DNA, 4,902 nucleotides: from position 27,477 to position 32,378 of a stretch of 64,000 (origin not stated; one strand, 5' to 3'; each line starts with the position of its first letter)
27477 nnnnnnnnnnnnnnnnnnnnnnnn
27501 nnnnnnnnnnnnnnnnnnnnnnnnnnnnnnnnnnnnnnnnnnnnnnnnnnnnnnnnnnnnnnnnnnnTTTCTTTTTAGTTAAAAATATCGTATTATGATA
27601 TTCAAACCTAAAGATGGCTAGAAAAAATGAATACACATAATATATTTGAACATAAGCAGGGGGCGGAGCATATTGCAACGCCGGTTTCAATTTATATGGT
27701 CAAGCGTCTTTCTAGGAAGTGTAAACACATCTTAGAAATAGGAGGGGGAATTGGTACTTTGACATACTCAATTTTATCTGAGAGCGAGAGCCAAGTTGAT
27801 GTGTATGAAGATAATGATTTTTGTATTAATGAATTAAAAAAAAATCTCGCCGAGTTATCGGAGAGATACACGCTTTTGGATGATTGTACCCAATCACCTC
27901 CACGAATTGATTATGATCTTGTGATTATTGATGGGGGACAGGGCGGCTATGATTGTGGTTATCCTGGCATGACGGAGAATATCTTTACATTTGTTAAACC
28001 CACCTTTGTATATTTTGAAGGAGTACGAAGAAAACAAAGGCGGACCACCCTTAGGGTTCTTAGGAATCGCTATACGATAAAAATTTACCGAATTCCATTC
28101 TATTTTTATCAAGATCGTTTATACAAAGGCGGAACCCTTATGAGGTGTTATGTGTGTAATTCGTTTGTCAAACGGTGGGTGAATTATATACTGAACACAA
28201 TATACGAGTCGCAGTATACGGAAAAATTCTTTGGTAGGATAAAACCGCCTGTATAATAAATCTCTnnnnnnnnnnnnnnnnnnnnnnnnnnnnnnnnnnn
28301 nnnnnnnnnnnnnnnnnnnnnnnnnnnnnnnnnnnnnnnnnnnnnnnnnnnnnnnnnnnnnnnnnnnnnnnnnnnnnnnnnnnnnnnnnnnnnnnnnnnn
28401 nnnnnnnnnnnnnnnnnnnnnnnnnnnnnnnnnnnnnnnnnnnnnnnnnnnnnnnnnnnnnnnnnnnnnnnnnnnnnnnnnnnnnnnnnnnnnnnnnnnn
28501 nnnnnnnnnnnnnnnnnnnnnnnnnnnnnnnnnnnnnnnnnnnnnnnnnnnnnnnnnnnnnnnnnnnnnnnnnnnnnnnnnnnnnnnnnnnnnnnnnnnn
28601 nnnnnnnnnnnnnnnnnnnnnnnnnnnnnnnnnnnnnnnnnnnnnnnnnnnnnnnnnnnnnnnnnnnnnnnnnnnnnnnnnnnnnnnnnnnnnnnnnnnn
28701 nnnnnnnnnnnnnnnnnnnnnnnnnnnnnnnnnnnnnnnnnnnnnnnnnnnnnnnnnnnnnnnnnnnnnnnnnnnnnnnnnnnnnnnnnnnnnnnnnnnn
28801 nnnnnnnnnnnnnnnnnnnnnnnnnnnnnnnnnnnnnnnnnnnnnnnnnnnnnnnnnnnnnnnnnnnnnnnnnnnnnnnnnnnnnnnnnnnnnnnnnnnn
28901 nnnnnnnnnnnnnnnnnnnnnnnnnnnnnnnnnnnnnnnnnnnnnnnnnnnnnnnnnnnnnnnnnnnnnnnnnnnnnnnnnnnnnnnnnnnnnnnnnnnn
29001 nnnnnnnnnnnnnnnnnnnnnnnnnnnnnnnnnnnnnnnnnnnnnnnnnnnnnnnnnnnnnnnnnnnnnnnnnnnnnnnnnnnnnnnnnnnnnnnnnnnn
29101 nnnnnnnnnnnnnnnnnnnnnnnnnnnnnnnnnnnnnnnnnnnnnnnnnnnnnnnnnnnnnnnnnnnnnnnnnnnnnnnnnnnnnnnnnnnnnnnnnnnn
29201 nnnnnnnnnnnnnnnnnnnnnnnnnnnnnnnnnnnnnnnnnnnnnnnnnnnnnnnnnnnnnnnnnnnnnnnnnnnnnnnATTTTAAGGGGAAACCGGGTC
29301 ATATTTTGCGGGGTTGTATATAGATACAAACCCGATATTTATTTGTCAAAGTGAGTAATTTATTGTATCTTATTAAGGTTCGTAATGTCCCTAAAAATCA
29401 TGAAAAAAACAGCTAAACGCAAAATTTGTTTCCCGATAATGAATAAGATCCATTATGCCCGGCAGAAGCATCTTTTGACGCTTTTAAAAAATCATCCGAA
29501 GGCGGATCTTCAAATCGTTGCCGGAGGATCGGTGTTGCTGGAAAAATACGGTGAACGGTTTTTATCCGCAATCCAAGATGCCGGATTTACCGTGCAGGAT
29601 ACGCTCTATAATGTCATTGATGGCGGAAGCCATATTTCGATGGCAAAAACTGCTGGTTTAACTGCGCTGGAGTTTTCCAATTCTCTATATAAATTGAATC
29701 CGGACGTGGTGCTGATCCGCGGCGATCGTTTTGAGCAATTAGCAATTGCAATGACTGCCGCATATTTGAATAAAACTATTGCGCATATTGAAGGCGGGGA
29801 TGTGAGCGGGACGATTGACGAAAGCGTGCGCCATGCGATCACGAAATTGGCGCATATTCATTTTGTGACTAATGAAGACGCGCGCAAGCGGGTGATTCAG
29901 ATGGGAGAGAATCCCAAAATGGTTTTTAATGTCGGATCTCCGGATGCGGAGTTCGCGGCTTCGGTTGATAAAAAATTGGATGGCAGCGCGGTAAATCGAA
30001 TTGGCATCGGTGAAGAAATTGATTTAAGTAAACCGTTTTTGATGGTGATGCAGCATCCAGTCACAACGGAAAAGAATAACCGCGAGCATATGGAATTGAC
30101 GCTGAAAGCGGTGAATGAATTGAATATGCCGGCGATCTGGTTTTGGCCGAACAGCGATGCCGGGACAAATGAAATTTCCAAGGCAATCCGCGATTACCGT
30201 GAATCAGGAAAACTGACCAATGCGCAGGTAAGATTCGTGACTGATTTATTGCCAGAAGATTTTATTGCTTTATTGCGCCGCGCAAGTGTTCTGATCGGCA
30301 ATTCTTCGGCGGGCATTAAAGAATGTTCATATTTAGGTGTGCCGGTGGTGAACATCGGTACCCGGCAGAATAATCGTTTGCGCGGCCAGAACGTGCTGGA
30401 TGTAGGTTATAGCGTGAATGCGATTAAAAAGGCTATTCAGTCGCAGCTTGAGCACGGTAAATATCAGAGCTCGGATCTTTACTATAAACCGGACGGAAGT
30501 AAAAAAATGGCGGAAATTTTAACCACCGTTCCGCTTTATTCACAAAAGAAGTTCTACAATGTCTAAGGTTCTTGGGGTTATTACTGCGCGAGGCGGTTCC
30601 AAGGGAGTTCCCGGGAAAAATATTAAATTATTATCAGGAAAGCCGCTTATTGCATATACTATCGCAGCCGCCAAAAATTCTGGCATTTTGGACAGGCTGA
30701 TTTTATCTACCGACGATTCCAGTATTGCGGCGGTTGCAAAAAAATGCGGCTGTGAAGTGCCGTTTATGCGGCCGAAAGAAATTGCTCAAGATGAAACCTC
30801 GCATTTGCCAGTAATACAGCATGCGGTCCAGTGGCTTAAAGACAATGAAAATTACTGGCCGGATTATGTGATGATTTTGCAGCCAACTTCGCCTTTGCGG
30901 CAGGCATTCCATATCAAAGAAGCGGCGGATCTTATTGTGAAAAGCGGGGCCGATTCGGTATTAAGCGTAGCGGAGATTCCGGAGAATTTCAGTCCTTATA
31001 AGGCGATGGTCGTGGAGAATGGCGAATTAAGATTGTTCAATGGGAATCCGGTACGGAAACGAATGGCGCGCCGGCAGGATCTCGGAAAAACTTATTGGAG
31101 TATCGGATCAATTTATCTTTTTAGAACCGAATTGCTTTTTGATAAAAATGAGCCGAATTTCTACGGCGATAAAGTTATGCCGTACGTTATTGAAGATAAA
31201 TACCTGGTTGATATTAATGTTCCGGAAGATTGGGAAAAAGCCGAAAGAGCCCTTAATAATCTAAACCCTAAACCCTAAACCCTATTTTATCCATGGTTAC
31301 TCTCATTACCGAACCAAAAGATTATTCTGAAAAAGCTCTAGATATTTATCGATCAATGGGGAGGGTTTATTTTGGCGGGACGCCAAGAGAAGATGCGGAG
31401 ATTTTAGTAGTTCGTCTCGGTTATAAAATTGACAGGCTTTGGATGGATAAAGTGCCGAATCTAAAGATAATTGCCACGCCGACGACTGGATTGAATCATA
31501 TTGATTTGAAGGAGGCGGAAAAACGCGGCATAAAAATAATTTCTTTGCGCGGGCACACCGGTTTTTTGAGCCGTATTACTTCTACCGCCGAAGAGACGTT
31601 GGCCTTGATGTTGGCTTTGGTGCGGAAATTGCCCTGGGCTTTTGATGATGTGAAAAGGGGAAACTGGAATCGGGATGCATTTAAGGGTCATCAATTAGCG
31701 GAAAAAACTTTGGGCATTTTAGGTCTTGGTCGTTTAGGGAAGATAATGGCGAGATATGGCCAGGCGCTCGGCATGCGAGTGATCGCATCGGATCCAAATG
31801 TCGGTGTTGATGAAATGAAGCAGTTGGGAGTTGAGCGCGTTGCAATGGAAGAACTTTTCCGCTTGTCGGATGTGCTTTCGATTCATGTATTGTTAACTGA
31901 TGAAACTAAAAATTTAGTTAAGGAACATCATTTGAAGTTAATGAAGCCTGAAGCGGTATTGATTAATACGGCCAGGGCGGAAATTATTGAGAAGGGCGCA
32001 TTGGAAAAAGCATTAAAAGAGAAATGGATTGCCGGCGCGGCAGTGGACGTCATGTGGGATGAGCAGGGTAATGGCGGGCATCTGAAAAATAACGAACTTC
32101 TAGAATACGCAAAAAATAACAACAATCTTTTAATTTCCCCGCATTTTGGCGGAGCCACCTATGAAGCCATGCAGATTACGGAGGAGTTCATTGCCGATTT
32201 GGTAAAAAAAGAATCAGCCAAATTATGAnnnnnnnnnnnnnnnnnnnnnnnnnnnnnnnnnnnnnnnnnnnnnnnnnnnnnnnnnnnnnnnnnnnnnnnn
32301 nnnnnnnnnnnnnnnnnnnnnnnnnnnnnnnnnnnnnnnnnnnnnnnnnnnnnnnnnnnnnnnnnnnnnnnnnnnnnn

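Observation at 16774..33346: Two separate nonulosonic-acid modules (NeuB/NeuA twice, plus NeuC) with an atypical SAF-less NeuB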

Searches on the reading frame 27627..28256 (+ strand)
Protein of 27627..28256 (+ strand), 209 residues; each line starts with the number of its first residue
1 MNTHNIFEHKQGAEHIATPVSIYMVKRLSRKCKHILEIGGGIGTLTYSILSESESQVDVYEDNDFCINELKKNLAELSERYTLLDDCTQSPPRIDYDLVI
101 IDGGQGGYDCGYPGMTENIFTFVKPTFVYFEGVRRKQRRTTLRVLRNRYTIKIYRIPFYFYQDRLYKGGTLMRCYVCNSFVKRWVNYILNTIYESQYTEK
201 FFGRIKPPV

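Call 4: search_protein_families(library=pfam, proteins=[window:27627-28256:+])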
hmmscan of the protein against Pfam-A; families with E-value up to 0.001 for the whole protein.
window:27627-28256:+ (209 aa): 2 families
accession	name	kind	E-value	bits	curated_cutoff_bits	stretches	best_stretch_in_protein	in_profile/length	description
PF05891.18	Methyltransf_PK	-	9.6e-05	22.5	27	1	29-81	53-105/218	AdoMet dependent proline di-methyltransferase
PF05175.20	MTS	-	0.00033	20.8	23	1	23-100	22-103/170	Methyltransferase small domain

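Call 82: search_protein_families(library=pfam, proteins=[window:27627-28256:+], max_evalue=0.5)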
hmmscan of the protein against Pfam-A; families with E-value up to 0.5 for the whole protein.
window:27627-28256:+ (209 aa): 4 families
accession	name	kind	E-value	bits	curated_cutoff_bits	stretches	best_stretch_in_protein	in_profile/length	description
PF05891.18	Methyltransf_PK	-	9.6e-05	22.5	27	1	29-81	53-105/218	AdoMet dependent proline di-methyltransferase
PF05175.20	MTS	-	0.00033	20.8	23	1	23-100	22-103/170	Methyltransferase small domain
PF02636.23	Methyltransf_28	-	0.0054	16.7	23.3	1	33-78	20-66/249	Putative S-adenosyl-L-methionine-dependent methyltransferase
PF00398.26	RrnaAD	-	0.012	15.2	24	1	31-81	30-78/263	Ribosomal RNA adenine dimethylase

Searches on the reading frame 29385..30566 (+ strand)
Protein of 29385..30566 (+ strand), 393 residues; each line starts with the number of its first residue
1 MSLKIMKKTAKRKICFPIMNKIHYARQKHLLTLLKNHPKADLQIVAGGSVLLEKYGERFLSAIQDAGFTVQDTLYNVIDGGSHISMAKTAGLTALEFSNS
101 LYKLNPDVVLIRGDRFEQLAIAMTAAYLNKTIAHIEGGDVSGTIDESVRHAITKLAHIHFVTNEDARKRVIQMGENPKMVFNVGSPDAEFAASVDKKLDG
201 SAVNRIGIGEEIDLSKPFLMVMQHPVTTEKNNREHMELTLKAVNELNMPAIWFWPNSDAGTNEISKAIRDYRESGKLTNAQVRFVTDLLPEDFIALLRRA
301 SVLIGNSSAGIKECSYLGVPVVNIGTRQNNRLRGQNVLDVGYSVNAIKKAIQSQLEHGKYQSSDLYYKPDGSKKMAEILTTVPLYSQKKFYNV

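Call 4: search_protein_families(library=pfam, proteins=[window:29385-30566:+])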
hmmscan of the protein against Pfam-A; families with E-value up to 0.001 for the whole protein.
window:29385-30566:+ (393 aa): 1 family
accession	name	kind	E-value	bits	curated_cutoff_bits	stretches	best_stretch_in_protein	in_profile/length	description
PF02350.25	Epimerase_2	-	4.7e-69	233.3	30.6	1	34-379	3-346/347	UDP-N-acetylglucosamine 2-epimerase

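Call 5: search_protein_families(library=ncbifam, proteins=[window:29385-30566:+], max_evalue=0.00001)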
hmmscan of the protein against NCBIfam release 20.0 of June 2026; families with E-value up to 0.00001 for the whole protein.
window:29385-30566:+ (393 aa): 2 families
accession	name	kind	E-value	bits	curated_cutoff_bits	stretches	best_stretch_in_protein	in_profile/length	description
TIGR03568.1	NeuC_NnaA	equivalog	2.6e-107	358.9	235.9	1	12-379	1-365/365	UDP-N-acetylglucosamine 2-epimerase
TIGR00236.1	wecB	equivalog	1.3e-10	41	210.15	1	95-356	76-334/366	non-hydrolyzing UDP-N-acetylglucosamine 2-epimerase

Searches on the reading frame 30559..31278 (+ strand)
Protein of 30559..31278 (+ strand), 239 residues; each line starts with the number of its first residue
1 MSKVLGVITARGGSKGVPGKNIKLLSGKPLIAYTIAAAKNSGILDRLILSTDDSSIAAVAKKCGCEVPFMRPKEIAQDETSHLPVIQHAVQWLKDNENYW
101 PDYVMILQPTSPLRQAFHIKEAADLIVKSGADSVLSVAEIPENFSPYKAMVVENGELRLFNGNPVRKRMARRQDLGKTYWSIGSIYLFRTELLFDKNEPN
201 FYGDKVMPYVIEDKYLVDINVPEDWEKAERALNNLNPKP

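Call 4: search_protein_families(library=pfam, proteins=[window:30559-31278:+])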
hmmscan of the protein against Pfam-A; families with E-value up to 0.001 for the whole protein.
window:30559-31278:+ (239 aa): 1 family
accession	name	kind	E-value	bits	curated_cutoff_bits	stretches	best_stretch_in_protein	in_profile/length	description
PF02348.25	CTP_transf_3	-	2e-23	83.8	22.6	1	6-213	2-184/217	Cytidylyltransferase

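Call 5: search_protein_families(library=ncbifam, proteins=[window:30559-31278:+], max_evalue=0.00001)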
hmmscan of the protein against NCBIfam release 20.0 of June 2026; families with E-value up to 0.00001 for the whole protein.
window:30559-31278:+ (239 aa): 6 families
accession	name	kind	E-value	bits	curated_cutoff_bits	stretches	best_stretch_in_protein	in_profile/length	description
TIGR03584.1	PseF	equivalog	5.9e-55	186.3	205.7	1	6-229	2-217/222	pseudaminic acid cytidylyltransferase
NF003952.0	PRK05450.1-5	subfamily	2.8e-12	46.3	193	1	3-163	2-159/250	3-deoxy-manno-octulosonate cytidylyltransferase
NF003950.0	PRK05450.1-3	subfamily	7.4e-12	45.1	234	1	3-122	2-113/248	3-deoxy-manno-octulosonate cytidylyltransferase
NF009905.0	PRK13368.1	subfamily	5.4e-09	35.7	255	1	3-162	2-156/243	3-deoxy-manno-octulosonate cytidylyltransferase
TIGR00466.1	kdsB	equivalog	1.7e-08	34.2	155.2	1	7-191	6-190/241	3-deoxy-manno-octulosonate cytidylyltransferase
NF003948.0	PRK05450.1-1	equivalog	3.5e-07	29.7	281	1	3-152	5-146/248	3-deoxy-manno-octulosonate cytidylyltransferase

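Call 90: search_solved_structures(query=window:30559-31278:+)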
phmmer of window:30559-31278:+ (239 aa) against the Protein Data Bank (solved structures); distinct sequences matched with E-value up to 0.001: 15.
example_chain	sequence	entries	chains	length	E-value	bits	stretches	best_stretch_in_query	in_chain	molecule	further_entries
6ifd_A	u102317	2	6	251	1.3e-38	136.6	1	4-232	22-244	CMP-N-acetylneuraminate Synthetase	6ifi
9ftb_A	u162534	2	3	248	3.8e-32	115.5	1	5-231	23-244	NeuA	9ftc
1eyr_A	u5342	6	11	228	2.1e-26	96.7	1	5-234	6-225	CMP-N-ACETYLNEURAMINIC ACID SYNTHETASE | N-acylneuraminate cytidylyltransferase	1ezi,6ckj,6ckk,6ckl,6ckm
1qwj_A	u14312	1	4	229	2.4e-23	86.7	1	6-231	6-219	cytidine monophospho-N-acetylneuraminic acid synthetase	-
9t4z_A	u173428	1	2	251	7e-17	65.6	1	3-228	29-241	PpNeuA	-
1vh3_A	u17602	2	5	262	6e-07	33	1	7-152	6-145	3-deoxy-manno-octulosonate cytidylyltransferase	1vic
3duv_A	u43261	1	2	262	6e-07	33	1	7-152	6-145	3-deoxy-manno-octulosonate cytidylyltransferase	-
8ees_A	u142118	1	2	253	6.3e-07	33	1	7-87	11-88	3-deoxy-manno-octulosonate cytidylyltransferase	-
1vh1_A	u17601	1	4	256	1.8e-06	31.5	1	6-128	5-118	3-deoxy-manno-octulosonate cytidylyltransferase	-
3jtj_A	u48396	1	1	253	2e-06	31.3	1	5-180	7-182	3-deoxy-manno-octulosonate cytidylyltransferase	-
3k8d_A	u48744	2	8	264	2.5e-06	31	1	6-128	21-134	3-deoxy-manno-octulosonate cytidylyltransferase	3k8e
3tqd_A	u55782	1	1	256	6.6e-05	26.4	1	7-155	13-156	3-deoxy-manno-octulosonate cytidylyltransferase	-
3oam_A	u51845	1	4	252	0.00071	23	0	7-83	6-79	3-deoxy-manno-octulosonate cytidylyltransferase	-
4fcu_A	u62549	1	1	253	0.00071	23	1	7-128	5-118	3-deoxy-manno-octulosonate cytidylyltransferase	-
3pol_A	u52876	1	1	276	0.00083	22.8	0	7-128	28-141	3-deoxy-manno-octulosonate cytidylyltransferase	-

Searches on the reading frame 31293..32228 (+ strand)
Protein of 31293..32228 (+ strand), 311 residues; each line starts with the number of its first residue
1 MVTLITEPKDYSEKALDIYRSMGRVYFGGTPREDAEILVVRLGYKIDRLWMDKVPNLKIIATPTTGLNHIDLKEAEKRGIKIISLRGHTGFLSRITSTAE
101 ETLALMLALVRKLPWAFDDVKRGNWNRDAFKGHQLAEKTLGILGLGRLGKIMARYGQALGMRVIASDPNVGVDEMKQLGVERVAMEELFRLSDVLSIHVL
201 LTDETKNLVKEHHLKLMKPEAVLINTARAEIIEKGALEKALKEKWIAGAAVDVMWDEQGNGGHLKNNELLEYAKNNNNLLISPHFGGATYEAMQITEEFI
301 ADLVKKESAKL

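Call 4: search_protein_families(library=pfam, proteins=[window:31293-32228:+])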
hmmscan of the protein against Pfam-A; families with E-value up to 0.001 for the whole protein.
window:31293-32228:+ (311 aa): 5 families
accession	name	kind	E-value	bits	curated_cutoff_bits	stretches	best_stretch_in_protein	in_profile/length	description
PF02826.25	2-Hacid_dh_C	-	1.2e-51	175.1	25.1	1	103-286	1-178/178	D-isomer specific 2-hydroxyacid dehydrogenase, NAD binding domain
PF00389.36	2-Hacid_dh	-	3.6e-11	43.3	24.6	1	33-85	38-90/134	D-isomer specific 2-hydroxyacid dehydrogenase, catalytic domain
PF22660.2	RS_preATP-grasp-like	-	0.00015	22.5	27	1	138-211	2-76/98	Ribonucleotide synthetase preATP-grasp domain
PF03446.21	NAD_binding_2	-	0.00049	20.6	21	1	140-246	2-112/161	NAD binding domain of 6-phosphogluconate dehydrogenase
PF00670.27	AdoHcyase_NAD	-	0.00067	20.2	27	0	135-240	21-124/162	S-adenosyl-L-homocysteine hydrolase, NAD binding domain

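Call 5: search_protein_families(library=ncbifam, proteins=[window:31293-32228:+], max_evalue=0.00001)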
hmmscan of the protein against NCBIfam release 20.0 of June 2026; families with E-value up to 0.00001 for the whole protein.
window:31293-32228:+ (311 aa): 20 families
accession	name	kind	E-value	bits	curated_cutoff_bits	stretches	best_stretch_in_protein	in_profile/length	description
TIGR01327.1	PGDH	equivalog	6.9e-63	213.2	454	1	34-304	40-297/525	phosphoglycerate dehydrogenase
NF009714.1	PRK13243.1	equivalog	1.6e-57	195.3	455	1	34-302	45-307/332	glyoxylate reductase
NF005069.0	PRK06487.1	equivalog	2.8e-49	167.9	448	1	43-302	56-305/320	2-hydroxyacid dehydrogenase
NF008759.0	PRK11790.1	equivalog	1.4e-44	152.4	404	1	33-302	53-311/410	phosphoglycerate dehydrogenase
NF006263.0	PRK08410.1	equivalog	5.3e-43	147.6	389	1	34-296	42-295/311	D-2-hydroxyacid dehydrogenase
NF005387.0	PRK06932.1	equivalog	8.9e-43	146.4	492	1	34-297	44-299/314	2-hydroxyacid dehydrogenase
NF000492.1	vanH_gen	exception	1.1e-36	126.5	540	1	57-294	67-297/312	D-lactate dehydrogenase VanH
NF005750.0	PRK07574.1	equivalog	2.2e-33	115.8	329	1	51-263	109-320/386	NAD-dependent formate dehydrogenase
NF000004.1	vanH-D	exception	2.6e-30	105.6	550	1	54-260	70-264/323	D-lactate dehydrogenase VanH-D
NF005027.0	PRK06436.1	equivalog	3.7e-29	101.8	261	1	56-298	49-270/303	2-hydroxyacid dehydrogenase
NF011938.0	PRK15409.1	equivalog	4.3e-28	98.3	492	1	43-292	53-293/324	glyoxylate/hydroxypyruvate reductase GhrB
NF041369.1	Dhydh_Halo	equivalog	9.4e-28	97.3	400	1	64-306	63-293/305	D-2-hydroxyacid dehydrogenase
NF001309.0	PRK00257.1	equivalog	5.4e-27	94.7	434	1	130-257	109-236/379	4-phosphoerythronate dehydrogenase PdxB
NF000371.1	vanH_Agroup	exception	3.2e-25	89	700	1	55-294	70-302/322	VanH-A/VanH-Pt family D-lactate dehydrogenase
NF000151.1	vanH-Ac1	exception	3.1e-24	85.9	750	1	58-298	104-339/351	D-lactate dehydrogenase VanH-Ac1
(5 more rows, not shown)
